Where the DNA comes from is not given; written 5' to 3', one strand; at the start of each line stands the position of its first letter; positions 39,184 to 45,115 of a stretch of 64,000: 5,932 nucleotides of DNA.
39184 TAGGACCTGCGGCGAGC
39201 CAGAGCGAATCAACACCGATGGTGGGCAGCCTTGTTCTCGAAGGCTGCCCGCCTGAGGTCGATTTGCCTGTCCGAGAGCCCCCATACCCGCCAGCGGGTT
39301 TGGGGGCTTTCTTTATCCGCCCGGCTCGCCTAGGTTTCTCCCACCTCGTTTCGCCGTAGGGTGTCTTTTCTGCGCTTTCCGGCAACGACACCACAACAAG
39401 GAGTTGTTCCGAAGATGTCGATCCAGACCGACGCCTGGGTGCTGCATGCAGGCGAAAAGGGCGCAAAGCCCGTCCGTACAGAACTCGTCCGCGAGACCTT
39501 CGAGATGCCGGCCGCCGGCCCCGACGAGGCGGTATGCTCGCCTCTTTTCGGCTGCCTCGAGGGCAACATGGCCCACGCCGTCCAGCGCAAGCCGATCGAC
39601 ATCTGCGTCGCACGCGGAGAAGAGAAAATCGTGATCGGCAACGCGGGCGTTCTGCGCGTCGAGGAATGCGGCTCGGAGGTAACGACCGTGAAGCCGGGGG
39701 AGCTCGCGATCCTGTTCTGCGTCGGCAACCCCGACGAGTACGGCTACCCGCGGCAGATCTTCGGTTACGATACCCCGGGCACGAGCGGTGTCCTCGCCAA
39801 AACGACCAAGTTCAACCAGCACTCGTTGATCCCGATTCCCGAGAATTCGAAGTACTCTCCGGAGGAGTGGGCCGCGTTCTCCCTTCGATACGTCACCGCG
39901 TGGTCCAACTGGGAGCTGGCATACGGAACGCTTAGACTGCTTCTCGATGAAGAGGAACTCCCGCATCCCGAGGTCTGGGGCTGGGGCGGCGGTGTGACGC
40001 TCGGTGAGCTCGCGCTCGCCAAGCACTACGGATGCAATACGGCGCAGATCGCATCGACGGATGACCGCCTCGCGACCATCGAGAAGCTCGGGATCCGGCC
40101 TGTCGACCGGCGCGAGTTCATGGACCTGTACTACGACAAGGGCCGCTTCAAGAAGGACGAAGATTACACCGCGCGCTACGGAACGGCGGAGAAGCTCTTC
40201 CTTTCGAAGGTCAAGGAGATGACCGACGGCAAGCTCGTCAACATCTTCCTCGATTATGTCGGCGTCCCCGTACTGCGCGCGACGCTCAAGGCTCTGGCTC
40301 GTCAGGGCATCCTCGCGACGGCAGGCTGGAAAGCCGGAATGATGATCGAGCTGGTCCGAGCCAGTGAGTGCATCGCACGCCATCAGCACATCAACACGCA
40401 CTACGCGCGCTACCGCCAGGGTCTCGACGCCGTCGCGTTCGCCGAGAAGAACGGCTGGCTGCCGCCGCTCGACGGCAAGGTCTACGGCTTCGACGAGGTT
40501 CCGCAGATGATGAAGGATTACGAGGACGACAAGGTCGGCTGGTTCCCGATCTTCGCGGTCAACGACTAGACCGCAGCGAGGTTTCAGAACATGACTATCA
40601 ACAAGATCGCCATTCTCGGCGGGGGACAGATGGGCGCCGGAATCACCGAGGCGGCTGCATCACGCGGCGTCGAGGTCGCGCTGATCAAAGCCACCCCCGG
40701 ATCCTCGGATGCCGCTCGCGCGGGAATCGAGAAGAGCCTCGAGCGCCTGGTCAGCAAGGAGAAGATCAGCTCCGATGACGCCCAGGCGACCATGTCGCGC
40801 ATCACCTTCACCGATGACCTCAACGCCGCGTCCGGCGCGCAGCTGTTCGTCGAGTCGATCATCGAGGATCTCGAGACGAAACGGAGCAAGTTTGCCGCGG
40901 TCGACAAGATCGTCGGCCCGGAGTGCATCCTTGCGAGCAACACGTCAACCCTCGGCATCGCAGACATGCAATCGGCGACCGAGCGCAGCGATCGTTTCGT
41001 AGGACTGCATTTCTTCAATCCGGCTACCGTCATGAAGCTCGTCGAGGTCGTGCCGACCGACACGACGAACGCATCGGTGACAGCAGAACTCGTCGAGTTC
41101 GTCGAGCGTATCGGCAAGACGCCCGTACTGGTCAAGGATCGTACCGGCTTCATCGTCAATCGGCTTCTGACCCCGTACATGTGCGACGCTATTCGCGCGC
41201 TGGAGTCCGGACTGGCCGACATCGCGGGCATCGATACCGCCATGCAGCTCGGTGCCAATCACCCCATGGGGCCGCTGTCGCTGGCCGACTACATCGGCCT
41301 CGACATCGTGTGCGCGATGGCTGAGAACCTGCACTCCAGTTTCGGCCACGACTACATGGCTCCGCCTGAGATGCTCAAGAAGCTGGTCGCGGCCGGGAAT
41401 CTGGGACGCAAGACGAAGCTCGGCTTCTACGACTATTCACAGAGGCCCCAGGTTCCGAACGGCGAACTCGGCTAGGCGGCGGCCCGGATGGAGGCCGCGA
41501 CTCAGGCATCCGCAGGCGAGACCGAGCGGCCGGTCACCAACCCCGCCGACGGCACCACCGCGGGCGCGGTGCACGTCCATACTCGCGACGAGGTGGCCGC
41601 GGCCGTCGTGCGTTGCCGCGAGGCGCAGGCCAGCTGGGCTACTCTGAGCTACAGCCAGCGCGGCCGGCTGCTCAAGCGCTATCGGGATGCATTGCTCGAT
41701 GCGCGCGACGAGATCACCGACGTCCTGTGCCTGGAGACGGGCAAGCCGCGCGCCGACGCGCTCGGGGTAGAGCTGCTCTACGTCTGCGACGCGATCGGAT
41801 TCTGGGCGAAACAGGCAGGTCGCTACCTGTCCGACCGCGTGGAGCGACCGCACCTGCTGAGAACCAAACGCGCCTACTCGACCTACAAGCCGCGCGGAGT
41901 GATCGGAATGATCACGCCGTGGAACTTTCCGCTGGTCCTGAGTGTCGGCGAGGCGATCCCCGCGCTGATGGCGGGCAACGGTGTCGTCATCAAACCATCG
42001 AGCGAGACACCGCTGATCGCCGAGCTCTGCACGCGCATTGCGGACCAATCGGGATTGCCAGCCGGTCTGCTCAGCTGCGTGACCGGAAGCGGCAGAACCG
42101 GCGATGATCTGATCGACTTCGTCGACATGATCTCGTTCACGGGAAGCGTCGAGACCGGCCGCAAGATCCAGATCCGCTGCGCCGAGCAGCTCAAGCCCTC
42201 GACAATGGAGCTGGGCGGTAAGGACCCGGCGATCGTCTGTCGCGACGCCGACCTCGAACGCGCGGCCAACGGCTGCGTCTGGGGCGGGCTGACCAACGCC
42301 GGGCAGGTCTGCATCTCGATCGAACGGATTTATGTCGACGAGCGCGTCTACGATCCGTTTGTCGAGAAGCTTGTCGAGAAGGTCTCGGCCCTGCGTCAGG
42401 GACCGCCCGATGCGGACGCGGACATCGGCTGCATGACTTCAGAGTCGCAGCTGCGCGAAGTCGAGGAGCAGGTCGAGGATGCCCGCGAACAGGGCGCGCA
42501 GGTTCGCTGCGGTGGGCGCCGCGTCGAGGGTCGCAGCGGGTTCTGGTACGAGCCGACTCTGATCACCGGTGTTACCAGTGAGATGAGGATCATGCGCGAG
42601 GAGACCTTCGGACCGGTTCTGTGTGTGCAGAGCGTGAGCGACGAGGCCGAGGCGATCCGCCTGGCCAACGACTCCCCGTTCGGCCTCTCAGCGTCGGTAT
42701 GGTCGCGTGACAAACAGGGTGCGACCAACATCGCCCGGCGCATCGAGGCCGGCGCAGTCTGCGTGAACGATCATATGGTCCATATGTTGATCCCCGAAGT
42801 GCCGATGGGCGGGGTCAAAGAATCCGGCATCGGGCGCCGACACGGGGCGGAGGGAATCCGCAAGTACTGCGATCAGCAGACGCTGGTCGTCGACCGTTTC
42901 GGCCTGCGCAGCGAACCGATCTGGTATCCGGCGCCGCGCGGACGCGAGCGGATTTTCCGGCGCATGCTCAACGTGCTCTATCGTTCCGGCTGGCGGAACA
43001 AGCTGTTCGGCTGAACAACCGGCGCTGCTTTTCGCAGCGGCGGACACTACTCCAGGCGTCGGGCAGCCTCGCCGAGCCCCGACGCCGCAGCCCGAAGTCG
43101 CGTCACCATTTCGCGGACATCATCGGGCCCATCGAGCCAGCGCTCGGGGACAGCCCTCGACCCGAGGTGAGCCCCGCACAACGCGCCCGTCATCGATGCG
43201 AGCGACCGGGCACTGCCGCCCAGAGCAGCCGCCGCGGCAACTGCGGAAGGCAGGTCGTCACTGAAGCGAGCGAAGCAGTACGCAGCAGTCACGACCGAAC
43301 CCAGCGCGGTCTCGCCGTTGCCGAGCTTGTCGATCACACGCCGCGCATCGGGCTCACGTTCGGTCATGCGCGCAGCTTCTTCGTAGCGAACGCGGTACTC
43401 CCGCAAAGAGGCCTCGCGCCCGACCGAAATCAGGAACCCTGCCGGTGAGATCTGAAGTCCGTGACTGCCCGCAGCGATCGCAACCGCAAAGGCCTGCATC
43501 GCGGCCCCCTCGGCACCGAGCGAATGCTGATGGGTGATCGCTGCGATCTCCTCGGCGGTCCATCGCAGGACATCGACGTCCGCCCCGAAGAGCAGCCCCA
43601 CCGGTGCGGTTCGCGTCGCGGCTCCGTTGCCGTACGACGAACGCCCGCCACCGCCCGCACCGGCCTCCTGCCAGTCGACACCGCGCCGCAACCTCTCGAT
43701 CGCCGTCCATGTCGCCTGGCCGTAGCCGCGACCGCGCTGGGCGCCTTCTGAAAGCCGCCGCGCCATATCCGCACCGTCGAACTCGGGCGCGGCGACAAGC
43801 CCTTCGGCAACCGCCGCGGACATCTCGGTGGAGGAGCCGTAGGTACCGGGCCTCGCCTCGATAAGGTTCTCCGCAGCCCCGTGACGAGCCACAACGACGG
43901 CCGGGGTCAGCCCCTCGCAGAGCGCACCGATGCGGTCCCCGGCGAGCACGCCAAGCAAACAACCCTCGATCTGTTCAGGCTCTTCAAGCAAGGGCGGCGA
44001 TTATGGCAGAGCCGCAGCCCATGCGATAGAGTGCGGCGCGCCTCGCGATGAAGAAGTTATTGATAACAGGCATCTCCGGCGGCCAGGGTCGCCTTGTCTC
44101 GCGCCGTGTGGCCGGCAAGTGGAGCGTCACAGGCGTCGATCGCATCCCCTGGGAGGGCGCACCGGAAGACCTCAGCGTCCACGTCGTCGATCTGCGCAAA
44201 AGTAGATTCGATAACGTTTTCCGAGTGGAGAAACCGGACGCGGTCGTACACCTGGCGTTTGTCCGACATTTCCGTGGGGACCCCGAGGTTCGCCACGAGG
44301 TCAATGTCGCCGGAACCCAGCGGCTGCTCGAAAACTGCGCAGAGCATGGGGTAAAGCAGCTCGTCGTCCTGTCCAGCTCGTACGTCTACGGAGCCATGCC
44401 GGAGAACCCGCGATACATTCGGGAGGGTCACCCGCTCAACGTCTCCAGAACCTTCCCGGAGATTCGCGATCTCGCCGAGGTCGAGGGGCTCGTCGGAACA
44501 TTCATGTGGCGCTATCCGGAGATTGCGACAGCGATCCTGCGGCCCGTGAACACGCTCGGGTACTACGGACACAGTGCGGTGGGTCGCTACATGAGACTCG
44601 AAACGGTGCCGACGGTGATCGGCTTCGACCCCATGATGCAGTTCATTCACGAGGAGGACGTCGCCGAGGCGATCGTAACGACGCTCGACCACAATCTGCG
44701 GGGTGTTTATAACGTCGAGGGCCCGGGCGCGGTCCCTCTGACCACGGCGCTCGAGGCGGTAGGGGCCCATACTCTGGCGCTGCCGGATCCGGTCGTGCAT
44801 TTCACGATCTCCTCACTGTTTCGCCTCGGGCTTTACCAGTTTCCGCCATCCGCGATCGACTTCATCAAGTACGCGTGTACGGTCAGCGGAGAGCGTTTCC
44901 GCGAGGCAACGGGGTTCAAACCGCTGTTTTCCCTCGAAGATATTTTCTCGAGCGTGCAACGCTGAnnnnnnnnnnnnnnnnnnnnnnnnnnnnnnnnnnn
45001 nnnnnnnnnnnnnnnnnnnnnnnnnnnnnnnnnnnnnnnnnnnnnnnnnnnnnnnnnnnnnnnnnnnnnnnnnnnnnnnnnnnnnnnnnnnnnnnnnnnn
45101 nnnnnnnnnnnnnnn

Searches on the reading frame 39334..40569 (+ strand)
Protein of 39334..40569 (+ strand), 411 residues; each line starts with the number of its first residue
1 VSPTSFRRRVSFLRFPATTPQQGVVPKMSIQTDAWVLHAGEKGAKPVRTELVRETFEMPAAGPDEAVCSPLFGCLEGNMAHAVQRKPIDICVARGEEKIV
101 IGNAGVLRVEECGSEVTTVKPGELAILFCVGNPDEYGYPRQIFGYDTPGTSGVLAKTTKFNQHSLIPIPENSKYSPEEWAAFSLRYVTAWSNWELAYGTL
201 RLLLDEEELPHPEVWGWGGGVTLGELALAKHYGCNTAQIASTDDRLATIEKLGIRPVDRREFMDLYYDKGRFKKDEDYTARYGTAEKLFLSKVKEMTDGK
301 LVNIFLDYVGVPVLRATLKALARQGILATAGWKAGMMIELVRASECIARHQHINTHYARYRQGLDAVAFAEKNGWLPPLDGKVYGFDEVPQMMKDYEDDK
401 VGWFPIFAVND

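Call 14: search_protein_families(library=pfam, proteins=[window:39334-40569:+])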
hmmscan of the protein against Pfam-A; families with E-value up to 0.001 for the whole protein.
window:39334-40569:+ (411 aa): 1 family
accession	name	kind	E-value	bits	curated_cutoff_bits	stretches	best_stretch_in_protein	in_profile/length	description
PF00107.32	ADH_zinc_N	-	2.9e-08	34.2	31.8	1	221-354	2-110/129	Zinc-binding dehydrogenase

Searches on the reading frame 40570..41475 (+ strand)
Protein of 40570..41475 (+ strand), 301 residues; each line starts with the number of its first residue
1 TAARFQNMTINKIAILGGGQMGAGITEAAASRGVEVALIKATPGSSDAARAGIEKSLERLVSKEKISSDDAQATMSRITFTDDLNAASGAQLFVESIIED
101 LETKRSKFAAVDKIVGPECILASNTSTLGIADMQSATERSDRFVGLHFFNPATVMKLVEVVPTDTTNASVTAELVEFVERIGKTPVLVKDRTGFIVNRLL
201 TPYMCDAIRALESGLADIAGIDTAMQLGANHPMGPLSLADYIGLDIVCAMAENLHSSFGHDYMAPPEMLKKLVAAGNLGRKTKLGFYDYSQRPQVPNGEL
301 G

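Call 14: search_protein_families(library=pfam, proteins=[window:40570-41475:+])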
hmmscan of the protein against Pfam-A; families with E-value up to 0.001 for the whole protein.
window:40570-41475:+ (301 aa): 2 families
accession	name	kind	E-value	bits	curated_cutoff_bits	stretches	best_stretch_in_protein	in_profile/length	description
PF02737.24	3HCDH_N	-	7e-60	202.5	22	1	12-190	1-179/180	3-hydroxyacyl-CoA dehydrogenase, NAD binding domain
PF00725.27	3HCDH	-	9.7e-31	106.6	22.1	1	193-289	1-97/97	3-hydroxyacyl-CoA dehydrogenase, C-terminal domain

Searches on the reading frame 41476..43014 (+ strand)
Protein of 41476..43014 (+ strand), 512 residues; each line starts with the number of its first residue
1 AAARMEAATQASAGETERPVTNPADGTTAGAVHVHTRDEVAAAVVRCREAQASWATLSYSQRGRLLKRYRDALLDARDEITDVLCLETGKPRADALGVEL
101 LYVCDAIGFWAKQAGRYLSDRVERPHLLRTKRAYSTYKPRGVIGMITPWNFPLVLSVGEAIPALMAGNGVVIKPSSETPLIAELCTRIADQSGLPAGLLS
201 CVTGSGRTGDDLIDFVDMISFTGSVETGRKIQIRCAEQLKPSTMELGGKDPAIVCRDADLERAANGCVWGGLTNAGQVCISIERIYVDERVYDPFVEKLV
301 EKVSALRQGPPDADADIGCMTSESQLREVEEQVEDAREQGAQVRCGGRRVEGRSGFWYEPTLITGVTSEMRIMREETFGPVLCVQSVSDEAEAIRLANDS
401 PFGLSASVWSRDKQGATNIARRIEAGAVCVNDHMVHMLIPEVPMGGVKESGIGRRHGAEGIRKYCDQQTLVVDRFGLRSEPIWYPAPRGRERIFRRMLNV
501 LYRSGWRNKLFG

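Call 14: search_protein_families(library=pfam, proteins=[window:41476-43014:+])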
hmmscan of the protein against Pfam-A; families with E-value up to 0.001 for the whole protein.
window:41476-43014:+ (512 aa): 2 families
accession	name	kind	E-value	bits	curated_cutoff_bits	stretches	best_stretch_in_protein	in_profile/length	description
PF00171.27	Aldedh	-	6.4e-150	500.2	23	1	14-469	6-460/461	Aldehyde dehydrogenase family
PF05893.19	LuxC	-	3.5e-06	26.6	21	1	128-318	73-274/401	Acyl-CoA reductase (LuxC)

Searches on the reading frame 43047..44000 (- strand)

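Call 14: search_protein_families(library=pfam, proteins=[window:43047-44000:-])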
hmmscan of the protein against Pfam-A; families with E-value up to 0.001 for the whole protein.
window:43047-44000:- (317 aa): 1 family
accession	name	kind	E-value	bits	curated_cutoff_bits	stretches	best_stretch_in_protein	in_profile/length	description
PF03747.19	ADP_ribosyl_GH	-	8.4e-49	167.2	26.2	1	13-287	1-287/287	ADP-ribosylglycohydrolase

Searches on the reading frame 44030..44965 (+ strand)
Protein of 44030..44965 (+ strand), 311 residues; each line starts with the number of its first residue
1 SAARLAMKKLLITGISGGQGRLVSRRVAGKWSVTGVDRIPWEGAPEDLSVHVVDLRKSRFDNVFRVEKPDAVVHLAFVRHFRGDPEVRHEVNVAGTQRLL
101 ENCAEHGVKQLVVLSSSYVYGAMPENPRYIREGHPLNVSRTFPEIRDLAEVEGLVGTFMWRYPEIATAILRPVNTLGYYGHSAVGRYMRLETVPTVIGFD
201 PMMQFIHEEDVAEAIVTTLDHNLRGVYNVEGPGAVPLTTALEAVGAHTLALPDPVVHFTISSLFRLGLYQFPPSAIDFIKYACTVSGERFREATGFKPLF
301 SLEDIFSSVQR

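Call 14: search_protein_families(library=pfam, proteins=[window:44030-44965:+])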
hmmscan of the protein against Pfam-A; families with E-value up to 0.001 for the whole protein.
window:44030-44965:+ (311 aa): 7 families
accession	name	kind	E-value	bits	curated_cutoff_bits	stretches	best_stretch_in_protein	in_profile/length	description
PF01370.27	Epimerase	-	3.8e-23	82.6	20.9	1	11-229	2-239/240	NAD dependent epimerase/dehydratase family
PF16363.11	GDP_Man_Dehyd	-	4.7e-11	43.2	27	1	39-136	45-147/332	GDP-mannose 4,6 dehydratase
PF01073.25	3Beta_HSD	-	2e-08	34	22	1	50-216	49-226/280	3-beta hydroxysteroid dehydrogenase/isomerase family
PF04321.23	RmlD_sub_bind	-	2.5e-08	33.8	27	1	9-131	2-115/287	RmlD substrate binding domain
PF07993.18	NAD_binding_4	-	2.2e-05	24.2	20.1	1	54-125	76-146/258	Male sterility protein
PF02719.21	Polysacc_synt_2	-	0.00025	20.7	20.2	1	56-116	64-128/293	Polysaccharide biosynthesis protein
PF13460.12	NAD_binding_10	-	0.00062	20.1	27.2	0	14-126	1-108/184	NAD(P)H-binding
